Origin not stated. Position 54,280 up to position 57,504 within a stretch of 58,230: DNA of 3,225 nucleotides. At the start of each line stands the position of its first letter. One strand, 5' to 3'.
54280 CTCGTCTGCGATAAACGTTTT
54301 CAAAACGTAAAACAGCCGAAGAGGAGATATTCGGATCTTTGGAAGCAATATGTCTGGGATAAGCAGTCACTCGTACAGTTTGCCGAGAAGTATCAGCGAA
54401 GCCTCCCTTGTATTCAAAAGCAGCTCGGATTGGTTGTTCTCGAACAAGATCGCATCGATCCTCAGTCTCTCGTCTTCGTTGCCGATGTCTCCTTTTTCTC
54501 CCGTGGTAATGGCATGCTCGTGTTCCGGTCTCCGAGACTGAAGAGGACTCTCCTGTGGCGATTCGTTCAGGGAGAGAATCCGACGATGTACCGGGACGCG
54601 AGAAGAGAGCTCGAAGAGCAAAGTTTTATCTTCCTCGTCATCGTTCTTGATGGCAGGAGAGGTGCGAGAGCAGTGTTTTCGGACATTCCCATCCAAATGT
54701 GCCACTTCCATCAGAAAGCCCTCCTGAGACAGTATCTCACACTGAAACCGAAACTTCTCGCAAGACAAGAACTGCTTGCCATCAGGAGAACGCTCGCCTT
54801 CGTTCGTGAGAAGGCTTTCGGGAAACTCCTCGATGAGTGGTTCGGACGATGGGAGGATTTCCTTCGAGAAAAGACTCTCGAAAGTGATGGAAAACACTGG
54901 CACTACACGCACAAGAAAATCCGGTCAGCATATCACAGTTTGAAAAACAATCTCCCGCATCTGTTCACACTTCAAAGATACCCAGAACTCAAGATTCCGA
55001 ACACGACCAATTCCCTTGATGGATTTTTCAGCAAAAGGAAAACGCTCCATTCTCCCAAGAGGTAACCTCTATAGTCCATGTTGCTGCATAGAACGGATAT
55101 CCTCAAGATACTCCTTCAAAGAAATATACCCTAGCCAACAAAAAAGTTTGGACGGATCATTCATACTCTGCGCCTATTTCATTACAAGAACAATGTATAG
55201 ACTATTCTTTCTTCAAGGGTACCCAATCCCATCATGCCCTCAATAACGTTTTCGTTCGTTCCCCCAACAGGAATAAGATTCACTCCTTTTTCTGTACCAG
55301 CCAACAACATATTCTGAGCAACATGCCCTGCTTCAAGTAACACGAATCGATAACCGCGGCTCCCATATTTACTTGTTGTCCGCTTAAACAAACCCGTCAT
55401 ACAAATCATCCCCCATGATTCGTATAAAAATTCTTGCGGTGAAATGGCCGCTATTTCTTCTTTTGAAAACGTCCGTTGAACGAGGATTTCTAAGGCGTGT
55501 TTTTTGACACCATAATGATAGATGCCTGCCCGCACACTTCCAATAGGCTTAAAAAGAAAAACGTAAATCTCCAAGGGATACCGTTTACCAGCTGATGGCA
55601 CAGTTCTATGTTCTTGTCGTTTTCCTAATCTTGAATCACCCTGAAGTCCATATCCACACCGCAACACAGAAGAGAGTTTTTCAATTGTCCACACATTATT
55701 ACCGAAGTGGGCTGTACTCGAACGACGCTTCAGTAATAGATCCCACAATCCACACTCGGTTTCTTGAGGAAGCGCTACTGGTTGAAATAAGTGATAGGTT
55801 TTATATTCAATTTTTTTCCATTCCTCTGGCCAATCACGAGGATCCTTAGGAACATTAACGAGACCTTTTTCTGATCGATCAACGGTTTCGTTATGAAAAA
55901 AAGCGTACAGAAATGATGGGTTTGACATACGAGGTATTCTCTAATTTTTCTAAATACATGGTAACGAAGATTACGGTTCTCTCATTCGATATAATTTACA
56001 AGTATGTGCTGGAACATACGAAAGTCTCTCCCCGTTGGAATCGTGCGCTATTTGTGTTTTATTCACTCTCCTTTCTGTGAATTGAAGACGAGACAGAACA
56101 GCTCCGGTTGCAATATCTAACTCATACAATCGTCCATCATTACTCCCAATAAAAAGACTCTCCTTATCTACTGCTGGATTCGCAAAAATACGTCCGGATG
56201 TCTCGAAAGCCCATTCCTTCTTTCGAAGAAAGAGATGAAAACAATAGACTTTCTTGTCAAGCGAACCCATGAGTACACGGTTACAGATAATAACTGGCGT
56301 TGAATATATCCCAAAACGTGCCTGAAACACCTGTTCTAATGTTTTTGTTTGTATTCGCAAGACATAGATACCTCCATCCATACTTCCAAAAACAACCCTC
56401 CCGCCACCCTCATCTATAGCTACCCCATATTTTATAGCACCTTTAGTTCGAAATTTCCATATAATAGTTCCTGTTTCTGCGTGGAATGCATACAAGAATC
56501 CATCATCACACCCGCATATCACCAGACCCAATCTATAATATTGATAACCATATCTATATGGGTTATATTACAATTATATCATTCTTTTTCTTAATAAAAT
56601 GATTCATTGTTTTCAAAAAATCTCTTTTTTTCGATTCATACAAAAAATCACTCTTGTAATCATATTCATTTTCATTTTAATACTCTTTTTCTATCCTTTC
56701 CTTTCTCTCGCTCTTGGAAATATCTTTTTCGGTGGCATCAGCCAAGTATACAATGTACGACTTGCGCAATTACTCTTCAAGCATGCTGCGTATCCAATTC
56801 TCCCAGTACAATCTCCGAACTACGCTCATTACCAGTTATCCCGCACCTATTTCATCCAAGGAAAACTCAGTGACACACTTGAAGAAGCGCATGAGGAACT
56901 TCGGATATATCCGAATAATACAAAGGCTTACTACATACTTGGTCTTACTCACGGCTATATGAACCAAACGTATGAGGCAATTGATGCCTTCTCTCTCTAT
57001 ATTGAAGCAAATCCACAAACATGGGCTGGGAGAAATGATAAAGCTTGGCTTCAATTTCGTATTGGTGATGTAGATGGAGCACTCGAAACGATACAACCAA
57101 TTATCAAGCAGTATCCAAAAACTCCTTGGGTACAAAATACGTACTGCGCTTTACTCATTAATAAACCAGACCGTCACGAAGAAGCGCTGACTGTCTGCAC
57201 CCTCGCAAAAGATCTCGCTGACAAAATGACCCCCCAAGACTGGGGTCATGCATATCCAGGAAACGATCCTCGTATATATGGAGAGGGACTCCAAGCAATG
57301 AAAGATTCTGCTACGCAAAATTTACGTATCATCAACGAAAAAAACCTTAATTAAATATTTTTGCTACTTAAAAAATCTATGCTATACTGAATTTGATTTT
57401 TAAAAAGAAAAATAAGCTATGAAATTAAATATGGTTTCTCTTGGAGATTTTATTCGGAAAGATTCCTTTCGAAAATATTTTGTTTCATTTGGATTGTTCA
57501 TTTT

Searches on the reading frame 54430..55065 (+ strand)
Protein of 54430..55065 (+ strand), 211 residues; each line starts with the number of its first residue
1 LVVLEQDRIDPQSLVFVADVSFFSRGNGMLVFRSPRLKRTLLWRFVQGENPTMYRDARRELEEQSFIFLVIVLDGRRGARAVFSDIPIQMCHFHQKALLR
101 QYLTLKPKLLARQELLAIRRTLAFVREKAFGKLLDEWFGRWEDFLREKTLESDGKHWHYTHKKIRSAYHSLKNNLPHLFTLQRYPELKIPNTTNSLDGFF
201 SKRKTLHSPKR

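Call 5: search_protein_families(library=pfam, proteins=[window:54430-55065:+], max_evalue=0.01)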
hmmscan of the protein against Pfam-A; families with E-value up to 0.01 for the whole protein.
window:54430-55065:+ (211 aa): 0 families

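Call 6: search_protein_families(library=ncbifam, proteins=[window:54430-55065:+], max_evalue=0.01)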
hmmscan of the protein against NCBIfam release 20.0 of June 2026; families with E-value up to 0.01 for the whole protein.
window:54430-55065:+ (211 aa): 4 families
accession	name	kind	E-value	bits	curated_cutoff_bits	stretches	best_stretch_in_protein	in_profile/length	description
NF048019.1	IS256_Zn_var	equivalog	1.3e-59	201.9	150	1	12-204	86-277/304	IS256 family transposase, variant Zn-binding type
NF033544.1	transpos_IS1249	exception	6.8e-20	71.6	300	1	22-198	102-291/382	IS1249 family transposase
NF033543.2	transpos_IS256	equivalog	0.00028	20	150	0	78-204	197-311/338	IS256 family transposase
NF041731.2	transpos_ISH6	equivalog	0.00043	19.1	240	1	69-200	234-373/414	ISH6 family transposase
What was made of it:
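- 54430..55065 (+): IS256-family (Zn-variant) transposase fragment that truncates the second cassette. NF048019 scores 201.9 bits, covering profile positions 86-277 of 304 (call 6).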

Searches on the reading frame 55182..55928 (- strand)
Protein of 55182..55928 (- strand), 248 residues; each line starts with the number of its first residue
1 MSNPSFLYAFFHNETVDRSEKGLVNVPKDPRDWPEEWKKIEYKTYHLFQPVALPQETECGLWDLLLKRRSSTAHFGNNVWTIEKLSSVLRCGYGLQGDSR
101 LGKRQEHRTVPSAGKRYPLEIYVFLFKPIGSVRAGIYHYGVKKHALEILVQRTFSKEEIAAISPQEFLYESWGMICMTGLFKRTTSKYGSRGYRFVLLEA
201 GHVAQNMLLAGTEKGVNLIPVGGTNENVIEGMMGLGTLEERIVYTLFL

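Call 5: search_protein_families(library=pfam, proteins=[window:55182-55928:-], max_evalue=0.01)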
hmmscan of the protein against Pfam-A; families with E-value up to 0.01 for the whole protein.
window:55182-55928:- (248 aa): 1 family
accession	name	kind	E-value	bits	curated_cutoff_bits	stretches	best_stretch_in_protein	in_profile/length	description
PF00881.29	Nitroreductase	-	1.5e-16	61.5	23.5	1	67-246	2-163/167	Nitroreductase family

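Call 6: search_protein_families(library=ncbifam, proteins=[window:55182-55928:-], max_evalue=0.01)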
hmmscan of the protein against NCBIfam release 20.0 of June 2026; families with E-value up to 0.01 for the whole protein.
window:55182-55928:- (248 aa): 3 families
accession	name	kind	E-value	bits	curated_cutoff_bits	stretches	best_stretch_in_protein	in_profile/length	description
TIGR03605.1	antibiot_sagB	domain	8e-30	103.6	78.4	1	81-246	1-169/173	SagB family peptide dehydrogenase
TIGR04511.1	SagB_rel_DH_2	exception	8.2e-26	90.9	240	1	50-242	163-360/380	putative peptide maturation dehydrogenase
NF007633.0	PRK10296.1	equivalog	0.009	15.5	264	0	113-167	60-113/280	transcriptional regulator ChbR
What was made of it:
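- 55033..56531 (-): Decayed second cassette. It comprises the C-terminal 186 aa of a fusion paralogue (55971-56531), an intact SagB2 (55182-55928, 62% identical to SagB), and a 40-aa remnant of a second YcaO (55033-55152). SagB2 scores 103.6 bits on TIGR03605 (call 6).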

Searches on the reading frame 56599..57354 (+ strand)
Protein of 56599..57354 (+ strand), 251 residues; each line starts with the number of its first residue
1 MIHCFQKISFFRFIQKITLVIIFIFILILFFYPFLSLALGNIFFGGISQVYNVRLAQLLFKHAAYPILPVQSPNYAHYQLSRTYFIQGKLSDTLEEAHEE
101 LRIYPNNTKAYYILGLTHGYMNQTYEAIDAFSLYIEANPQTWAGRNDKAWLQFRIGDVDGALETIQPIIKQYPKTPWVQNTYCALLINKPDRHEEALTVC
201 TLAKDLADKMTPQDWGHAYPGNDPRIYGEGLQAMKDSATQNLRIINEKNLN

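Call 37: search_protein_families(library=pfam, proteins=[window:56599-57354:+], max_evalue=0.001)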
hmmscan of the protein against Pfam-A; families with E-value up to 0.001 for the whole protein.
window:56599-57354:+ (251 aa): 8 families
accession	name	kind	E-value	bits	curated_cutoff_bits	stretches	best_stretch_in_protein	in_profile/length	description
PF13174.12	TPR_6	-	8.6e-07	29.7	26.3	0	149-175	7-33/33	Tetratricopeptide repeat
PF13428.12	TPR_14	-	2.1e-06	28.3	23.5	0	148-182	7-41/44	Tetratricopeptide repeat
PF07719.23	TPR_2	-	1.2e-05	25.4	27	0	109-140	2-33/34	Tetratricopeptide repeat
PF13431.12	TPR_17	-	1.7e-05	25.1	24.4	0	101-128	6-33/34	Tetratricopeptide repeat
PF00515.34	TPR_1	-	0.00022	21.3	27.8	0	109-139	2-32/34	Tetratricopeptide repeat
PF14559.12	TPR_19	-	0.00025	21.7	25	0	126-176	9-59/68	Tetratricopeptide repeat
PF13181.12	TPR_8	-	0.00056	20.3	25.7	0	109-140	2-33/34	Tetratricopeptide repeat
PF13432.12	TPR_16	-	0.00097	20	32.7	0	114-174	3-63/65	Tetratricopeptide repeat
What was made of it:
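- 56599..57354 (+): Membrane-anchored TPR protein (251 aa), a recurrent divergent neighbour of the fusion gene. TPR Pfam hits (call 37).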

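Call 39: search_protein_families(library=ncbifam, proteins=[window:56599-57354:+], max_evalue=0.01)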
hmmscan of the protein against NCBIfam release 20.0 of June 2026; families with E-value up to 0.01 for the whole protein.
window:56599-57354:+ (251 aa): 7 families
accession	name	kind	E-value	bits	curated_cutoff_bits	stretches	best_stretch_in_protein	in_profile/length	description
TIGR02917.1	PEP_TPR_lipo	equivalog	1.2e-07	30.1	312.2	1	74-198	159-282/899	XrtA/PEP-CTERM system TPR-repeat protein PrsT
NF040959.1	MamA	equivalog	6.5e-06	25.7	200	1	76-158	107-189/204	magnetosome protein MamA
TIGR00990.1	3a0801s09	subfamily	2.7e-05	23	757.25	1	97-212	388-502/615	mitochondrial import receptor subunit TOM70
TIGR02795.1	tol_pal_ybgF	equivalog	5.5e-05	23.7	90.1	0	108-177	39-111/119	tol-pal system protein YbgF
NF033762.1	social_mot_Tgl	equivalog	0.00042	19.7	225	0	76-161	33-119/252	social motility TPR repeat lipoprotein Tgl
NF047558.1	TPR_END_plus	domain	0.0011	18.9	32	0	76-97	1-22/56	TPR end-of-group domain-containing protein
TIGR02521.1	type_IV_pilW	equivalog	0.0052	16.4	154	1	76-170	33-127/234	type IV pilus biogenesis/stability protein PilW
